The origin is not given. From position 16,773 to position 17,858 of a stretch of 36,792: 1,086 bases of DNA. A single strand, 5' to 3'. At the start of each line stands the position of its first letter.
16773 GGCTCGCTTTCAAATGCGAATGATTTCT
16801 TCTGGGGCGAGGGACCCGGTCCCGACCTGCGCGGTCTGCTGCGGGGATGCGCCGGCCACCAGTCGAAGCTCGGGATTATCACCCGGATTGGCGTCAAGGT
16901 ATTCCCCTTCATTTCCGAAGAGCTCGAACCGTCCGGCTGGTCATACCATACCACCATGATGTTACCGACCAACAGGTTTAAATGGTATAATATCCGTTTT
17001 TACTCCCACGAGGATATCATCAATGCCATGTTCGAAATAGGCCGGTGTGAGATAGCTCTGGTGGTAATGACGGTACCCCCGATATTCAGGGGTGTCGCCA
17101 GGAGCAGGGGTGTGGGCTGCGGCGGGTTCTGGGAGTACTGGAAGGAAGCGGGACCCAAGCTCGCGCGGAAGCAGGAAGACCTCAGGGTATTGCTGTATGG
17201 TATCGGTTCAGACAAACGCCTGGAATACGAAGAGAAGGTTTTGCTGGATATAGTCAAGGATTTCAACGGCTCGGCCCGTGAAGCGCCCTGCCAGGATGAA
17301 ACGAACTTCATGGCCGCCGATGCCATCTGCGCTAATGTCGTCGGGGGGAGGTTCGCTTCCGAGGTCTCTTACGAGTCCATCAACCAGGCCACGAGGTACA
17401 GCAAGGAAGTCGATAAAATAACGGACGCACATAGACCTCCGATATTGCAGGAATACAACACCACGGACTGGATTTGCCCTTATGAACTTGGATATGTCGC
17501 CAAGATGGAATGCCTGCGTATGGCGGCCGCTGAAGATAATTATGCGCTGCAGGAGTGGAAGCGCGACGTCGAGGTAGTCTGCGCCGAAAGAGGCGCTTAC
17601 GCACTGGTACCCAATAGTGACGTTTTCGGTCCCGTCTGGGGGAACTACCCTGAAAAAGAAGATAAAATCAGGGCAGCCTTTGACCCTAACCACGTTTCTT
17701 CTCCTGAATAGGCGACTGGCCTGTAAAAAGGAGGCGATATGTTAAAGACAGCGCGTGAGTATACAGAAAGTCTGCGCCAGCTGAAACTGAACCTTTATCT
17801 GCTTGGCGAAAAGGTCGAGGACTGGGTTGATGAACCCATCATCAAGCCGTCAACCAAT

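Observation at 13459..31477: Mirror-image duplication of a three-gene FAD / CCG-type Fe-S / FAD dehydrogenase module, each copy coupled to a different C3/C4 hydroxy-acid or semialdehyde enzyme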

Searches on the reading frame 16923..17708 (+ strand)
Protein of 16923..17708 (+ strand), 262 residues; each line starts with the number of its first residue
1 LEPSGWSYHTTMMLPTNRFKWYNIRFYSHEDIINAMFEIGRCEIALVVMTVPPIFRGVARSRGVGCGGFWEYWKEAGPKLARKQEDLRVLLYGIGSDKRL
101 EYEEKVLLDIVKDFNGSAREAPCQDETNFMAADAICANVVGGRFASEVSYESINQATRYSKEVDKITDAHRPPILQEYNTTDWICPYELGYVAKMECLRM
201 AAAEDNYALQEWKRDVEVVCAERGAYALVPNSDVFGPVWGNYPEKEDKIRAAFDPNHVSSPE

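Call 71: search_protein_representatives(protein=window:16923-17708:+)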
Query: 262 residues. Proteins with E-value up to 0.001 (for the whole library): 57; up to 1e-10: 30; up to 1e-30: 6. The best 57 are listed.
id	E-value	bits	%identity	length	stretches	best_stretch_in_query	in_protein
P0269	6.5e-74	265.0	58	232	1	1-205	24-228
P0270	5.3e-71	255.5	83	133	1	130-262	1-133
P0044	3.2e-69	249.6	46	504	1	2-261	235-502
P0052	7.8e-59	215.6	43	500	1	1-261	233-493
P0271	2.5e-49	184.4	69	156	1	87-210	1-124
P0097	6.7e-48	179.7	37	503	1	3-261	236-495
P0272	1.0e-29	120.1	35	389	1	2-261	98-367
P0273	1.2e-29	119.8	40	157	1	107-258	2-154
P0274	6.2e-27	111.0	69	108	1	88-168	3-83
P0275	6.9e-25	104.2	34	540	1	1-259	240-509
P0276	1.4e-24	103.2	30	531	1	1-261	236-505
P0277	2.4e-23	99.2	31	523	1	3-261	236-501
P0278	5.6e-23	98.0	37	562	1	1-197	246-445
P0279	5.2e-21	91.5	34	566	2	3-196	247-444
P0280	3.5e-20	88.8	36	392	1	2-158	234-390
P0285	2.9e-16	76.0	31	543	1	9-261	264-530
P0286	1.6e-15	73.5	29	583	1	5-198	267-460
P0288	5.8e-14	68.4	30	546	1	2-161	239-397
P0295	7.6e-11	58.2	29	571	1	3-193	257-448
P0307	1.0e-07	47.9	34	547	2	11-117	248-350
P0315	5.5e-06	42.2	38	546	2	5-117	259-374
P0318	1.1e-05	41.3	33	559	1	7-128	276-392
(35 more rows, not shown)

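Call 72: list_cluster_members(proteins=[P0278, P0279, P0286, P0295, P0288, P0285, P0275, P0307, P0315, P0318])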
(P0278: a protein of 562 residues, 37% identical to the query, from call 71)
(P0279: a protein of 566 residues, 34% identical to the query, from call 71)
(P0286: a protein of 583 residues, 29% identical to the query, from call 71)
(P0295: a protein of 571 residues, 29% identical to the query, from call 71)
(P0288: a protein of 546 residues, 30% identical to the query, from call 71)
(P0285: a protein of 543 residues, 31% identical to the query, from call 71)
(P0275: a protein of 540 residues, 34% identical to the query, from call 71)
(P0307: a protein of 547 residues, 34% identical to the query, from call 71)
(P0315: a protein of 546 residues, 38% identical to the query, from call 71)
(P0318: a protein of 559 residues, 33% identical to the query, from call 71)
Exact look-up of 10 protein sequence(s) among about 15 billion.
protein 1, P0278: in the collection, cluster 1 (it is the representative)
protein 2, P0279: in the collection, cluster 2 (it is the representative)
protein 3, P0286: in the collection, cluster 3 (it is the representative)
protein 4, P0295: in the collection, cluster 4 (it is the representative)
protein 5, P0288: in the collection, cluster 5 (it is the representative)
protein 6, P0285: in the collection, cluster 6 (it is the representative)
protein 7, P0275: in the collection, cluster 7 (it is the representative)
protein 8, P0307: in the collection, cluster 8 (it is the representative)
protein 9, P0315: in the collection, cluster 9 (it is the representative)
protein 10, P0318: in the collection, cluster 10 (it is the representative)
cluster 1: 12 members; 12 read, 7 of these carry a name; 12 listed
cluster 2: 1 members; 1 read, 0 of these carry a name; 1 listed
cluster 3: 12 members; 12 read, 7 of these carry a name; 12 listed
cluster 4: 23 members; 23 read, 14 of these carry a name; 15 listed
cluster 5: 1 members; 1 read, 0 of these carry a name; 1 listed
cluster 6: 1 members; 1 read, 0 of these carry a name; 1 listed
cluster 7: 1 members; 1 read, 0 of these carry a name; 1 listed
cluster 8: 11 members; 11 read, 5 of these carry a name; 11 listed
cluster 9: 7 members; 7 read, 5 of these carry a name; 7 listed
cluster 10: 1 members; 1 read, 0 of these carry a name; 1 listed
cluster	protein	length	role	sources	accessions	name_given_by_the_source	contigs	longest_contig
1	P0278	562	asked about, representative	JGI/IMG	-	hypothetical protein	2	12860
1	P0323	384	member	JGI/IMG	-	hypothetical protein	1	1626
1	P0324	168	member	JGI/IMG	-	hypothetical protein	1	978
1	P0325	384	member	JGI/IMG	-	hypothetical protein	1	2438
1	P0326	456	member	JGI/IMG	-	hypothetical protein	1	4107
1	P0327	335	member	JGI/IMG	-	hypothetical protein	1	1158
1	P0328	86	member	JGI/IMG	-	hypothetical protein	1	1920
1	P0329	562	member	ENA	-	-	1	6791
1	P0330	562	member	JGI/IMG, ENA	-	-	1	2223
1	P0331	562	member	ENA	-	-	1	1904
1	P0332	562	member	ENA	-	-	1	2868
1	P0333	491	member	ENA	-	-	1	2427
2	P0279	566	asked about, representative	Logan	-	-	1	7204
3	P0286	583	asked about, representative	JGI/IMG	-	FAD/FMN-containing dehydrogenases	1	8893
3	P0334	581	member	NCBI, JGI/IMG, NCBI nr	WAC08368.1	MAG: FAD-binding oxidoreductase [Thermodesulfobacteriota bacterium] | hypothetical protein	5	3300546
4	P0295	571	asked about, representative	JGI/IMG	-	hypothetical protein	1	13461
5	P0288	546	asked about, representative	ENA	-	-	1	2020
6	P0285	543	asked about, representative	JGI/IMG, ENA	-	-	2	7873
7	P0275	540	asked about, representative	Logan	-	-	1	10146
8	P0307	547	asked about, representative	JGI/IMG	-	hypothetical protein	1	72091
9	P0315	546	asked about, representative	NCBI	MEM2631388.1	MAG: FAD-binding oxidoreductase [Candidatus Bathyarchaeia archaeon]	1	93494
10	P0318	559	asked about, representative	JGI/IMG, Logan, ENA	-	-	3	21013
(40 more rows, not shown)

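Call 75: find_encoding_contigs(protein=P0334, flank=9000, max_places=1)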
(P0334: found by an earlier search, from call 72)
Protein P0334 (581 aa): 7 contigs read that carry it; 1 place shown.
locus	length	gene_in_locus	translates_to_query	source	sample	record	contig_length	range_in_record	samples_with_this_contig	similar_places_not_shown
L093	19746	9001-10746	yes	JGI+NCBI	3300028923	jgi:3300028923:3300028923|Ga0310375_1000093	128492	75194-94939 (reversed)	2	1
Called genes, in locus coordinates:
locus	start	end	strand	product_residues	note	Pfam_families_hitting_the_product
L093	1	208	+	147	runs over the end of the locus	PF00583:Acetyltransf_1, PF13673:Acetyltransf_10, PF13508:Acetyltransf_7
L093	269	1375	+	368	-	PF08240:ADH_N, PF00107:ADH_zinc_N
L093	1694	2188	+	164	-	PF13452:FAS1_DH_region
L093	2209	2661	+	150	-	-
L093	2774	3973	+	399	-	PF02515:CoA_transf_3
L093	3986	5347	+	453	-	PF02515:CoA_transf_3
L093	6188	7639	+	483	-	PF01565:FAD_binding_4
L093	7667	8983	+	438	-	PF02754:CCG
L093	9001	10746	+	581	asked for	PF01565:FAD_binding_4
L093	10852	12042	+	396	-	PF01575:MaoC_dehydratas (weak), PF13452:FAS1_DH_region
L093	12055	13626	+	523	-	PF00501:AMP-binding, PF13193:AMP-binding_C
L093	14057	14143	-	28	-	-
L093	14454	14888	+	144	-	PF05598:DUF772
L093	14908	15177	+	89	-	-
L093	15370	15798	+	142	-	-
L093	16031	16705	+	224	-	PF12675:DUF3795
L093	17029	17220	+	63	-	PF13683:rve_3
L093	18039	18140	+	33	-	-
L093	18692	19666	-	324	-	PF00478:IMPDH, PF03060:NMO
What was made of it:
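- Closest known: BzS1_12970/80/90. Same: The transcription order A-F-B is the same (L093, call 75).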
